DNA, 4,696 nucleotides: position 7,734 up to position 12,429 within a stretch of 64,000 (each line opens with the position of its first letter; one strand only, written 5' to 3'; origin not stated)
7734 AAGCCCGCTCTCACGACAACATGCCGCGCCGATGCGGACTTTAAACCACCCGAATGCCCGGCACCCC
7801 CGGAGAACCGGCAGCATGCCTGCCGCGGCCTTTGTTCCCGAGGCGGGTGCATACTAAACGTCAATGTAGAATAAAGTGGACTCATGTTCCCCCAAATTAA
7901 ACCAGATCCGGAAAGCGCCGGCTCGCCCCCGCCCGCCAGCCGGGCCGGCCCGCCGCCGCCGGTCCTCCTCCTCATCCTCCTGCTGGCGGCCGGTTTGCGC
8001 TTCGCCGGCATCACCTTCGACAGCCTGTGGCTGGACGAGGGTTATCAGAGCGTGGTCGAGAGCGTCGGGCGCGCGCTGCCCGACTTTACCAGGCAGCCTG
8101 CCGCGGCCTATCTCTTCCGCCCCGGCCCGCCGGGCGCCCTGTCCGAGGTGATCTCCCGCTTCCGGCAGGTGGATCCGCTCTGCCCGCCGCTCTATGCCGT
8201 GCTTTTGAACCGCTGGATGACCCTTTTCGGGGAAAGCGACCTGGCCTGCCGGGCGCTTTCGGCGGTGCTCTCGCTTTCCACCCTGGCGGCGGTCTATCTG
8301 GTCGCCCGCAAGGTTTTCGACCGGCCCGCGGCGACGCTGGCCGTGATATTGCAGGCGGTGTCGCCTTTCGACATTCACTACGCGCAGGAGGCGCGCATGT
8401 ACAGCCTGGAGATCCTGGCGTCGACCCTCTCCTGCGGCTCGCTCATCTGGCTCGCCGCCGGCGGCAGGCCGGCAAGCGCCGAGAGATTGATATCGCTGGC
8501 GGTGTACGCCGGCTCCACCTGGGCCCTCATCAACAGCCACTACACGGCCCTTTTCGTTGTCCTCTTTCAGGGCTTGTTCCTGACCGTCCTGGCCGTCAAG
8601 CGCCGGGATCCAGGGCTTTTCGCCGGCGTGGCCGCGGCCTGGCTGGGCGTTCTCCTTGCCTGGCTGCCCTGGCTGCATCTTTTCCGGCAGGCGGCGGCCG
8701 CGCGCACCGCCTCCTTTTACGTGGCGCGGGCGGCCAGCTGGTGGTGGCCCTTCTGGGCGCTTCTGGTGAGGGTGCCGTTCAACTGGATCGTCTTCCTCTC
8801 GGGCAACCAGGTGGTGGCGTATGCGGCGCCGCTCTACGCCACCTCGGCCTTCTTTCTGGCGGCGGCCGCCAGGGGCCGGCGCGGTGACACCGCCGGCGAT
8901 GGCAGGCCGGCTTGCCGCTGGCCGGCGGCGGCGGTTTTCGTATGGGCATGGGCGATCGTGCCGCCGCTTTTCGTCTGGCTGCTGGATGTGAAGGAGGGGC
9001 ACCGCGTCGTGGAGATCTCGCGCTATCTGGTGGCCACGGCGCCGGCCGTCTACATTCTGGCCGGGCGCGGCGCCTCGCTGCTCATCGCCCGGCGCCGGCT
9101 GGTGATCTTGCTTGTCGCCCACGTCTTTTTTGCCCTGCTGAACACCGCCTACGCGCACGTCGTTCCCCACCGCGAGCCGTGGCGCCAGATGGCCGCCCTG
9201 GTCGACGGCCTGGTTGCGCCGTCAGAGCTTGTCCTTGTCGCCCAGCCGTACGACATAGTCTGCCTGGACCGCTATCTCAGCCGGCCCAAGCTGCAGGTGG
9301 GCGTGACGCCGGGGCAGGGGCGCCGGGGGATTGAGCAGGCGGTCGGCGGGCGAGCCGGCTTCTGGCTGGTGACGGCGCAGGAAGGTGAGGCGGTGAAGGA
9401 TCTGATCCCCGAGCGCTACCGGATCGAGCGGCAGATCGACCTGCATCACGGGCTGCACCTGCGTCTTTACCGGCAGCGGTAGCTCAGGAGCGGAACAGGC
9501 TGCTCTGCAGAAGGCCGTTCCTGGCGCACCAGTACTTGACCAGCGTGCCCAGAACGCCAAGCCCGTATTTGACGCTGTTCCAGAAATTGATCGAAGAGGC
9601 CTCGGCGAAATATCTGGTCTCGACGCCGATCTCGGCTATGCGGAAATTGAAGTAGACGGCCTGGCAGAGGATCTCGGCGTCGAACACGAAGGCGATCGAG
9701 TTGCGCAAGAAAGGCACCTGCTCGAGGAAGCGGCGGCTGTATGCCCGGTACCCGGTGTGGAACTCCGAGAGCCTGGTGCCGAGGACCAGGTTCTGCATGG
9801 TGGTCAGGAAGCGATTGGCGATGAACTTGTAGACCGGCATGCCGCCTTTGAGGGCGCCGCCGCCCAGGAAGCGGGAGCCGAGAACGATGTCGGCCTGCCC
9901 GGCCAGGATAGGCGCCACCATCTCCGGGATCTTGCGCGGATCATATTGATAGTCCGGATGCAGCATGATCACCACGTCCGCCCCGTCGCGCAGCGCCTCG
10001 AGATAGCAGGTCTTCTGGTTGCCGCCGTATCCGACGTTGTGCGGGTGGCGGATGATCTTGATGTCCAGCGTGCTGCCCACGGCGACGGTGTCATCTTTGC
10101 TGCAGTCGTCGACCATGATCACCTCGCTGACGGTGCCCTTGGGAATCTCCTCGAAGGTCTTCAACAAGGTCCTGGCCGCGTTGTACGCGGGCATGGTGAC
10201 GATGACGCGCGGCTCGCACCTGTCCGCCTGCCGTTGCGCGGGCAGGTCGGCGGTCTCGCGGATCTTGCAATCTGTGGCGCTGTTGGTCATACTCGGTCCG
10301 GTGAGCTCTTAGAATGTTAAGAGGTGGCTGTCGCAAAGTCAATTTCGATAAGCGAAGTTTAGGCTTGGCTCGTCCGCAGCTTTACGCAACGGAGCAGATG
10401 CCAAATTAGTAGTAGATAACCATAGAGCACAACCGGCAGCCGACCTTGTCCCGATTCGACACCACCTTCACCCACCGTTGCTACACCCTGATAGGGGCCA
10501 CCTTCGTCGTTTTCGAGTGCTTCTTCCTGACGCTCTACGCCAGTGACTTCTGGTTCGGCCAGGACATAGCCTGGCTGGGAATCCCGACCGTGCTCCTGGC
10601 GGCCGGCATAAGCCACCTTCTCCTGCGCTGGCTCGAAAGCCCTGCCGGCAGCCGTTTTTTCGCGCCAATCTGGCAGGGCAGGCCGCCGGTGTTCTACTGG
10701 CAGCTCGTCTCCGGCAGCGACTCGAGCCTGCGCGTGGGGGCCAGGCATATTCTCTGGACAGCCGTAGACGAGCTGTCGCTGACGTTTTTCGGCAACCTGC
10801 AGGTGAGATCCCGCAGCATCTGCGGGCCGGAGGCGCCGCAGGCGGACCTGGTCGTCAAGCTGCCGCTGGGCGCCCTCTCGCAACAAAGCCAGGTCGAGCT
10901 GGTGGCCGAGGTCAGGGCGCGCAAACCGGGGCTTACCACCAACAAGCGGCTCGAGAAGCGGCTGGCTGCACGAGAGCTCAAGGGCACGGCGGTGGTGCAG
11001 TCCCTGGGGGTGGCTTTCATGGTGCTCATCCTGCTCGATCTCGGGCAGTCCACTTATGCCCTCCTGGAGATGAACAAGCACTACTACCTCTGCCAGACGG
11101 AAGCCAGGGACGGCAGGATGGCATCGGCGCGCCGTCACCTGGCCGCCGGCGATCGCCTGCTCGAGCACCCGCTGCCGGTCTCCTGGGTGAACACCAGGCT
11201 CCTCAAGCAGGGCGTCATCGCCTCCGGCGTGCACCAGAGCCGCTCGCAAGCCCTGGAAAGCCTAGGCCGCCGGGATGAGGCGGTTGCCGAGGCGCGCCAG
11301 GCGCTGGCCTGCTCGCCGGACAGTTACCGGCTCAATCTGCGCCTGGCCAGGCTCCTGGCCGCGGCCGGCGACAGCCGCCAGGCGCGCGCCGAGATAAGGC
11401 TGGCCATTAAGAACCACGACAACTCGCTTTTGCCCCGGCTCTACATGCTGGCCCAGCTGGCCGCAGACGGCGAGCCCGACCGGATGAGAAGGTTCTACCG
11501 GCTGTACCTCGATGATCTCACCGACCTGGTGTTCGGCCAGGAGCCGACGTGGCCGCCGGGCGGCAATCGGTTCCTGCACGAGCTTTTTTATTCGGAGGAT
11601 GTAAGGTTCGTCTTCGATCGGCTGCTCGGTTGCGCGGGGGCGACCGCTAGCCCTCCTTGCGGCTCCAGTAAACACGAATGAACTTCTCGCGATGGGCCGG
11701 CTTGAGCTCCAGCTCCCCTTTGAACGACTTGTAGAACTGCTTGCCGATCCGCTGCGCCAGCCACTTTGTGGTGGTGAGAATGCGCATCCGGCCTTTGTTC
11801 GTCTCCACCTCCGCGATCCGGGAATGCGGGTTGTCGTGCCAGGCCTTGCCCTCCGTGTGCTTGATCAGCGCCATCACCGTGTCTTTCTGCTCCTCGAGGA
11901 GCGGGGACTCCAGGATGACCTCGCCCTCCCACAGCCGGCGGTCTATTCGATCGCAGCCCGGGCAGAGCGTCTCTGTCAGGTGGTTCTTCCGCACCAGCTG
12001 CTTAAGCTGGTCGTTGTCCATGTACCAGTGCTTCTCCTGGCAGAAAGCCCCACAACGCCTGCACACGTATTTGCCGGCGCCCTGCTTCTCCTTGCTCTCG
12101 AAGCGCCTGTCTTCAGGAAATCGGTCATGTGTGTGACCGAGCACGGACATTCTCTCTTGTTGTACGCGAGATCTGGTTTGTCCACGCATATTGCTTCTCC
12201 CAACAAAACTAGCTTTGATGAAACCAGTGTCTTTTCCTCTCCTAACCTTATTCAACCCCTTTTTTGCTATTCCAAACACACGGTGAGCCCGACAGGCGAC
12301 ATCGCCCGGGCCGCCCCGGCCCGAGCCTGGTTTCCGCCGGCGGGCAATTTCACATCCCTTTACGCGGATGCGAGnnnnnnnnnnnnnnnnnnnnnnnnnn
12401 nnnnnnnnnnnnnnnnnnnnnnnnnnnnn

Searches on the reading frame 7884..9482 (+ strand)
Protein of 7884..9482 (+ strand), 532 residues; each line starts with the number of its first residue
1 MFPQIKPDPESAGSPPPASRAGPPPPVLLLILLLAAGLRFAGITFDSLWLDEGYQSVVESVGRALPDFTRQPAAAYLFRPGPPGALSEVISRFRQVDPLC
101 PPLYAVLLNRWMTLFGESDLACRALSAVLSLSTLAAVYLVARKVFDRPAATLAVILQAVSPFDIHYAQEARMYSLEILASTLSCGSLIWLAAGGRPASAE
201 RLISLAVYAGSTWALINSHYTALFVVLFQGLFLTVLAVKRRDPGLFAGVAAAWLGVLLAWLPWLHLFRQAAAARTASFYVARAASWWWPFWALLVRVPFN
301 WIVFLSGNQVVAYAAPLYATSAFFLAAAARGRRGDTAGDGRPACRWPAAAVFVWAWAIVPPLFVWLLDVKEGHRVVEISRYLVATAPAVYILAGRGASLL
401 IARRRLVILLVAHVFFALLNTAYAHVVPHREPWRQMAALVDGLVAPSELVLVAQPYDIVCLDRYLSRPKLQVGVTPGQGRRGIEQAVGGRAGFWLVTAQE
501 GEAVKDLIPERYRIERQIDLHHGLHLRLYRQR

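Call 9: search_protein_families(library=pfam, proteins=[window:7884-9482:+], max_evalue=0.001)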
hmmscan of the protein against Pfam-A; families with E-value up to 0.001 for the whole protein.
window:7884-9482:+ (532 aa): 1 family
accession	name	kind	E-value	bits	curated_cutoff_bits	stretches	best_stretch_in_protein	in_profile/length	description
PF13231.12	PMT_2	-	3.7e-08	34.2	26.1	1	101-263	3-160/160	Dolichyl-phosphate-mannose-protein mannosyltransferase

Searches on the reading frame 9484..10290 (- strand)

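Call 9: search_protein_families(library=pfam, proteins=[window:9484-10290:-], max_evalue=0.001)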
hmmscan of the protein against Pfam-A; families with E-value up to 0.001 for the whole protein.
window:9484-10290:- (268 aa): 1 family
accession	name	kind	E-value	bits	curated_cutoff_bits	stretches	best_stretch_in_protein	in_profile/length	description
PF00535.33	Glycos_transf_2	-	8.4e-24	84.8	23.3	1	31-191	2-166/168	Glycosyl transferase family 2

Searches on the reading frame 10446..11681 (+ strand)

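Call 9: search_protein_families(library=pfam, proteins=[window:10446-11681:+], max_evalue=0.001)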
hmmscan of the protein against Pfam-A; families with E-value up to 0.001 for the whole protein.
window:10446-11681:+ (411 aa): 3 families
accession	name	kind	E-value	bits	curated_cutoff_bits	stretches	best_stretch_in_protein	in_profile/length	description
PF13428.12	TPR_14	-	5.3e-07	30.1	23.5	1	264-303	5-44/44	Tetratricopeptide repeat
PF14559.12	TPR_19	-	1.2e-05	26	25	1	274-326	5-57/68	Tetratricopeptide repeat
PF07719.23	TPR_2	-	0.00064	20.1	27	0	263-292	4-33/34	Tetratricopeptide repeat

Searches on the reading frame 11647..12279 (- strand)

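Call 9: search_protein_families(library=pfam, proteins=[window:11647-12279:-], max_evalue=0.001)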
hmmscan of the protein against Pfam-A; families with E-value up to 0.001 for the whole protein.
window:11647-12279:- (210 aa): 1 family
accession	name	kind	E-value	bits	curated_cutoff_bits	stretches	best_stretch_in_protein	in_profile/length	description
PF04981.18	NMD3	-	1.2e-05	25.4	24.9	0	101-190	129-217/243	NMD3 family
